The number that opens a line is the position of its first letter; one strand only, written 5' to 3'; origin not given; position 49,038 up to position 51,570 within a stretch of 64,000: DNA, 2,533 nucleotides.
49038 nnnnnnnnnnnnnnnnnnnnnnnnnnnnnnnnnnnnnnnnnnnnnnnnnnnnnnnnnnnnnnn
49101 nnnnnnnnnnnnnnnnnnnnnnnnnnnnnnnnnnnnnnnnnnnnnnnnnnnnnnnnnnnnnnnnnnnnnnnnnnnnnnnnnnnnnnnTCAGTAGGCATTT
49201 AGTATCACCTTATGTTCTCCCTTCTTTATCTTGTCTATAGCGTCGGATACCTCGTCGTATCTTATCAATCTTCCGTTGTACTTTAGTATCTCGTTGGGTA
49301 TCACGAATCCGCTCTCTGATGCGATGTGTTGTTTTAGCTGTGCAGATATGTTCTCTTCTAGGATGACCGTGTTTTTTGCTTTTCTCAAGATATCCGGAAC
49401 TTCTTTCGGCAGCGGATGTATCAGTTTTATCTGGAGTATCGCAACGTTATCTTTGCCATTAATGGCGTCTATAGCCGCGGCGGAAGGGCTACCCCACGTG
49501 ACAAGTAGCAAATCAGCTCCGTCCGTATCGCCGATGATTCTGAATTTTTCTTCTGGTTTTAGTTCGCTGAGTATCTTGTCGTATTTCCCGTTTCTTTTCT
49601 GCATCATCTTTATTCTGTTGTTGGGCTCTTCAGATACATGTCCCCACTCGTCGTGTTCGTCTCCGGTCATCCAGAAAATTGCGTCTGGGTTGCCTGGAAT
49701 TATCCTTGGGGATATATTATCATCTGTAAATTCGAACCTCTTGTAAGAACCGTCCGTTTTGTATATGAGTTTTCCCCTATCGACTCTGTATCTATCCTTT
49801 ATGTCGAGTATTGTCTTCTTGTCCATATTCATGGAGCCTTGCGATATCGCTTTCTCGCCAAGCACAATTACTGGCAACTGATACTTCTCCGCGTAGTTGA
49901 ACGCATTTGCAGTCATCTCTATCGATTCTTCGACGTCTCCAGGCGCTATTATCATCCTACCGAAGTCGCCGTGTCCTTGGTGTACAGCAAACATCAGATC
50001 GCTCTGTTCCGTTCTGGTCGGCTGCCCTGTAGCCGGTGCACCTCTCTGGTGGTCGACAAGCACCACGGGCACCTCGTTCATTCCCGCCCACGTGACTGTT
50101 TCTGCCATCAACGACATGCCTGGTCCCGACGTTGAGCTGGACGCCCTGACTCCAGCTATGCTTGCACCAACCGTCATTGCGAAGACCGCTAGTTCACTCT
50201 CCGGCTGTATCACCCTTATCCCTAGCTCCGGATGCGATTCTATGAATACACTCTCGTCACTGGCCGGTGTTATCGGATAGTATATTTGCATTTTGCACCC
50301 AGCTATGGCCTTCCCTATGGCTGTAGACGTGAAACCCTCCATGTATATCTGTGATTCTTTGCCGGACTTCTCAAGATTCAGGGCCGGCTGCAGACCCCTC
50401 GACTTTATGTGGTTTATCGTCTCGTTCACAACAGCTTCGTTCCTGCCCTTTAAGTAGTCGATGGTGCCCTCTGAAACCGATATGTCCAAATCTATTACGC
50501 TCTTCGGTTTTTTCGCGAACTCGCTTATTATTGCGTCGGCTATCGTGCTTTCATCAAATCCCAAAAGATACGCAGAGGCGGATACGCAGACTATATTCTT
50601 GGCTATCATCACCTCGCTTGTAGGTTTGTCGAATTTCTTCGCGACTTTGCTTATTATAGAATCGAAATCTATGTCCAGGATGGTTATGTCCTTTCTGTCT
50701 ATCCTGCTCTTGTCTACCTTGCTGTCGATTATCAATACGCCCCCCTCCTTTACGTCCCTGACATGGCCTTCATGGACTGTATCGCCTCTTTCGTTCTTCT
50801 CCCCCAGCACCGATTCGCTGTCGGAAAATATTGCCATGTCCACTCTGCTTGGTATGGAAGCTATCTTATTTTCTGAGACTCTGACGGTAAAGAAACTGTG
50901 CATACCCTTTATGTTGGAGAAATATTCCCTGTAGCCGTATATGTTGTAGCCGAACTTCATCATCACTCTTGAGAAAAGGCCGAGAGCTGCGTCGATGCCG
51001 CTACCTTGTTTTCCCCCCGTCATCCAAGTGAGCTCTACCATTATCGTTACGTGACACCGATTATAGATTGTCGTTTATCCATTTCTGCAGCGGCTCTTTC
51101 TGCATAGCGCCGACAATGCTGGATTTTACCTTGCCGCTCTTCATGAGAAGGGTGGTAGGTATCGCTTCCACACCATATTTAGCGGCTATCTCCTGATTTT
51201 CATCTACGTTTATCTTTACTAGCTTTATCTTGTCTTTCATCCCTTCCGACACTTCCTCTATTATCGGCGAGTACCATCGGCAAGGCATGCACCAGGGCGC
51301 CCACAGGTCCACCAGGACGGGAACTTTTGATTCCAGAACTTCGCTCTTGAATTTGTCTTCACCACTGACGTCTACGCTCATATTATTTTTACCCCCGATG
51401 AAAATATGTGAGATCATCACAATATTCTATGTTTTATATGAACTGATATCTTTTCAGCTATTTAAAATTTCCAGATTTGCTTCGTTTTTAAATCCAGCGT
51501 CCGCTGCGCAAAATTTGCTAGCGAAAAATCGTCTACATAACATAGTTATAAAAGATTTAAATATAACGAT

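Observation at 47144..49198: Full-size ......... intein inserted in the conserved WCPG/CG motif of 2-oxoacid:ferredoxin oxidoreductase beta subunit (korB)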

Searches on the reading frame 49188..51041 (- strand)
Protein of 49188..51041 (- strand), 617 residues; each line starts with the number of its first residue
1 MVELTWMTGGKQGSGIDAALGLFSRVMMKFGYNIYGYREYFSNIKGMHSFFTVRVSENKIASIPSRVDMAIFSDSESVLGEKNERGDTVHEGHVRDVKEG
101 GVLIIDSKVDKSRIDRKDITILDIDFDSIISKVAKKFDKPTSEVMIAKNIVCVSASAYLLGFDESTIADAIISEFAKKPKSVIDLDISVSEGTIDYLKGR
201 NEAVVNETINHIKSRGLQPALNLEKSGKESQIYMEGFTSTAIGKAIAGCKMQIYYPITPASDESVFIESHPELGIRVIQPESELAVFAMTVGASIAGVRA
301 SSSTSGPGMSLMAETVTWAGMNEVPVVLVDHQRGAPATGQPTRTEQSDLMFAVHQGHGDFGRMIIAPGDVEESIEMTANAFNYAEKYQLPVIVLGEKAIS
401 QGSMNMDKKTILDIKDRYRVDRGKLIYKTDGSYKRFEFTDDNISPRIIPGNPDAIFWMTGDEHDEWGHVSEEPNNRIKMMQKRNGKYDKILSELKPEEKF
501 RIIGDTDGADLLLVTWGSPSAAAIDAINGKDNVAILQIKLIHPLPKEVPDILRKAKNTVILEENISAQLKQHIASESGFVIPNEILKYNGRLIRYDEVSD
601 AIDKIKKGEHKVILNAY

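Call 51: search_protein_families(library=pfam, proteins=[window:49188-51041:-], max_evalue=0.00001)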
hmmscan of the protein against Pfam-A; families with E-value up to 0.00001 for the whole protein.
window:49188-51041:- (617 aa): 2 families
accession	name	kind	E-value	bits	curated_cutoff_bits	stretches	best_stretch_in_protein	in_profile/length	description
PF01855.24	POR_N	-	1.4e-50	172.7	27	1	246-481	5-230/231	Pyruvate flavodoxin/ferredoxin oxidoreductase, thiamine diP-bdg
PF01558.24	POR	-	4.8e-21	76.1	27.4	1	13-184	2-162/173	Pyruvate ferredoxin/flavodoxin oxidoreductase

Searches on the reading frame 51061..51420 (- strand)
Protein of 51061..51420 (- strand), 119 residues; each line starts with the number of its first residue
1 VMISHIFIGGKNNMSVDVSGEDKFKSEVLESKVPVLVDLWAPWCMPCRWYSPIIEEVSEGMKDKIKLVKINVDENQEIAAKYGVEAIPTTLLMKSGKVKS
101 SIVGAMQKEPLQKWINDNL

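Call 51: search_protein_families(library=pfam, proteins=[window:51061-51420:-], max_evalue=0.00001)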
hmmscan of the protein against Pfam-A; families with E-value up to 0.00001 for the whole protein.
window:51061-51420:- (119 aa): 3 families
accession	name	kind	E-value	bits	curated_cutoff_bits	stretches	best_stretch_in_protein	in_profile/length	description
PF00085.26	Thioredoxin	-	2e-28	98.8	23.5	1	20-116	6-102/103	Thioredoxin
PF13905.12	Thioredoxin_8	-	5.9e-08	33.4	27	1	34-77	3-48/94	Thioredoxin-like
PF13098.12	Thioredoxin_2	-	1.2e-06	29.2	27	1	30-115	3-104/104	Thioredoxin-like domain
